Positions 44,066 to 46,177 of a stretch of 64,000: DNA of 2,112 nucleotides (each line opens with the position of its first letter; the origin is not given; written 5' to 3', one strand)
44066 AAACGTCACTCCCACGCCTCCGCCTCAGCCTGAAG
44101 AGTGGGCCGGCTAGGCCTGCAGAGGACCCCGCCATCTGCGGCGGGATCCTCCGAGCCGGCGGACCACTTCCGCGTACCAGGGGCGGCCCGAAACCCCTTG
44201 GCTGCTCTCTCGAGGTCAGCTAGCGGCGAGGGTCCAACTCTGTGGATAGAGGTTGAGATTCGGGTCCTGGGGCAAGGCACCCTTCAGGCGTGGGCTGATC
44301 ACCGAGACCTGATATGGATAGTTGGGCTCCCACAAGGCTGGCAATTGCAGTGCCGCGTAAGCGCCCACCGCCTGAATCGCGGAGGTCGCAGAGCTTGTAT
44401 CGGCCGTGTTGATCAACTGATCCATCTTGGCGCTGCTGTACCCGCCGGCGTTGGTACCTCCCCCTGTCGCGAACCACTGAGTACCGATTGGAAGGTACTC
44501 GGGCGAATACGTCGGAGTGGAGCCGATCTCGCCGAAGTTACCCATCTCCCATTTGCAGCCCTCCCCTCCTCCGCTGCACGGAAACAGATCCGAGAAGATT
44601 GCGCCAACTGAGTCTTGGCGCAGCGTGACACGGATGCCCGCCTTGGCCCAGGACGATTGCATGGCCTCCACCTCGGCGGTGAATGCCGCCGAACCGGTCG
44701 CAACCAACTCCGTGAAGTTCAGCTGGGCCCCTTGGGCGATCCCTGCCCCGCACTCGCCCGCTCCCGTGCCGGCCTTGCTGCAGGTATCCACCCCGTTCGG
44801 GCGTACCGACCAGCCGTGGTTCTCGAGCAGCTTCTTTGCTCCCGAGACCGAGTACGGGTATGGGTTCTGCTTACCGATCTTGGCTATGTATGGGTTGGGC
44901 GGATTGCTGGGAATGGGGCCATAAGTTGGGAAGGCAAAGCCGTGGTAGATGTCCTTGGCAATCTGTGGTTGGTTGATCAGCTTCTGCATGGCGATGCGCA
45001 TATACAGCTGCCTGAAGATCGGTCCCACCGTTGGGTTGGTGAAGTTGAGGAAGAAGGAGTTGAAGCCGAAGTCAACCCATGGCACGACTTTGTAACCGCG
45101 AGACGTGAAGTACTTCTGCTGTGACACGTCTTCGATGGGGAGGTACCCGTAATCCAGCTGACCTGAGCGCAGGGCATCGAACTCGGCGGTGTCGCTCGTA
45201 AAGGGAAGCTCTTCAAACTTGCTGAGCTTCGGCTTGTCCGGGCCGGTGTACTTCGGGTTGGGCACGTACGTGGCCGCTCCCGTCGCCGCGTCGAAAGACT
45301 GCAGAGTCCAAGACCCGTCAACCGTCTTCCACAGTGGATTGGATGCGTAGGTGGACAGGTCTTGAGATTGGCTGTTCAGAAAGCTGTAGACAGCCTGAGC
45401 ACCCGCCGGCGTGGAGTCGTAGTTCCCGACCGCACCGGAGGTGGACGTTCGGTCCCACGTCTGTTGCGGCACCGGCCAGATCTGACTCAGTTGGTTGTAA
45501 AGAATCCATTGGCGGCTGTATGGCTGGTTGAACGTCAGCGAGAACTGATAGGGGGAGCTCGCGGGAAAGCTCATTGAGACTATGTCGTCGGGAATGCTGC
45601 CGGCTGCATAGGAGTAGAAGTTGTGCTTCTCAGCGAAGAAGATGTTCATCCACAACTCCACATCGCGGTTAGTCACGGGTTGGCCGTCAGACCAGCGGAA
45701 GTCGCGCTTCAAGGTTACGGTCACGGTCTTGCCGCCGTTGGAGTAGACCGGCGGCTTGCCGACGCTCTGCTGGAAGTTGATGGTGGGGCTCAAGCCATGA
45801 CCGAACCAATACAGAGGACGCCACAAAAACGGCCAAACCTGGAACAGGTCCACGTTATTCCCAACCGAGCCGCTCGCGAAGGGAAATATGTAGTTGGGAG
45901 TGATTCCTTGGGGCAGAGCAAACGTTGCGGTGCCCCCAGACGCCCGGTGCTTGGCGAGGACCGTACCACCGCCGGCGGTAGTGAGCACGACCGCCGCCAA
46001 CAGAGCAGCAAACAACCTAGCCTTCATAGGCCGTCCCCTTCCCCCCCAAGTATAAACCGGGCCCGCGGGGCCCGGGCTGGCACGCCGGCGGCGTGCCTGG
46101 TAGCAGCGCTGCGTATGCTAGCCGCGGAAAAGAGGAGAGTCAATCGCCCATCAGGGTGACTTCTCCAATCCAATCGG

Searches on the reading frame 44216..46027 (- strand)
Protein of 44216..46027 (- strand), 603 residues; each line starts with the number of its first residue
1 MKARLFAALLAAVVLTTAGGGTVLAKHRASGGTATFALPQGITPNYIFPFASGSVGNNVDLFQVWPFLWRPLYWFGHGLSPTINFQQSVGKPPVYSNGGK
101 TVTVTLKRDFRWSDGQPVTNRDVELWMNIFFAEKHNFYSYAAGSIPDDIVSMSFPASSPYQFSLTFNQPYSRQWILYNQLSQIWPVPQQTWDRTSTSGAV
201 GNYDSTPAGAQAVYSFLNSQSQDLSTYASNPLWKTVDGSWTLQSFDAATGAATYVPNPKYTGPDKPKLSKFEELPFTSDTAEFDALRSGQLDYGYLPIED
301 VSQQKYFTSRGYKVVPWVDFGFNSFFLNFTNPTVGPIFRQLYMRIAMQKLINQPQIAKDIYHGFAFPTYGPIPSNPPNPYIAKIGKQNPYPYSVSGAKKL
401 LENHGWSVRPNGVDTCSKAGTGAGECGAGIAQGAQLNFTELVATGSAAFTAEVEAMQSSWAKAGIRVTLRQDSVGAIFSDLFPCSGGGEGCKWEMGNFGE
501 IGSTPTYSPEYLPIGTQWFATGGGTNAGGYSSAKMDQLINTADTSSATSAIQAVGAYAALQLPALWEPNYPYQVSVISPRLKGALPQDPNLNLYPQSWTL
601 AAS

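Call 50: search_protein_families(library=pfam, proteins=[window:44216-46027:-], max_evalue=0.00001)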
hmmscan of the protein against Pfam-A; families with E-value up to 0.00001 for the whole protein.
window:44216-46027:- (603 aa): 1 family
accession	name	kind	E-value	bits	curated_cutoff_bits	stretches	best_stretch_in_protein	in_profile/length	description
PF00496.27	SBP_bac_5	-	6.5e-42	144.4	32.4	1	95-471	12-323/368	Bacterial extracellular solute-binding proteins, family 5 Middle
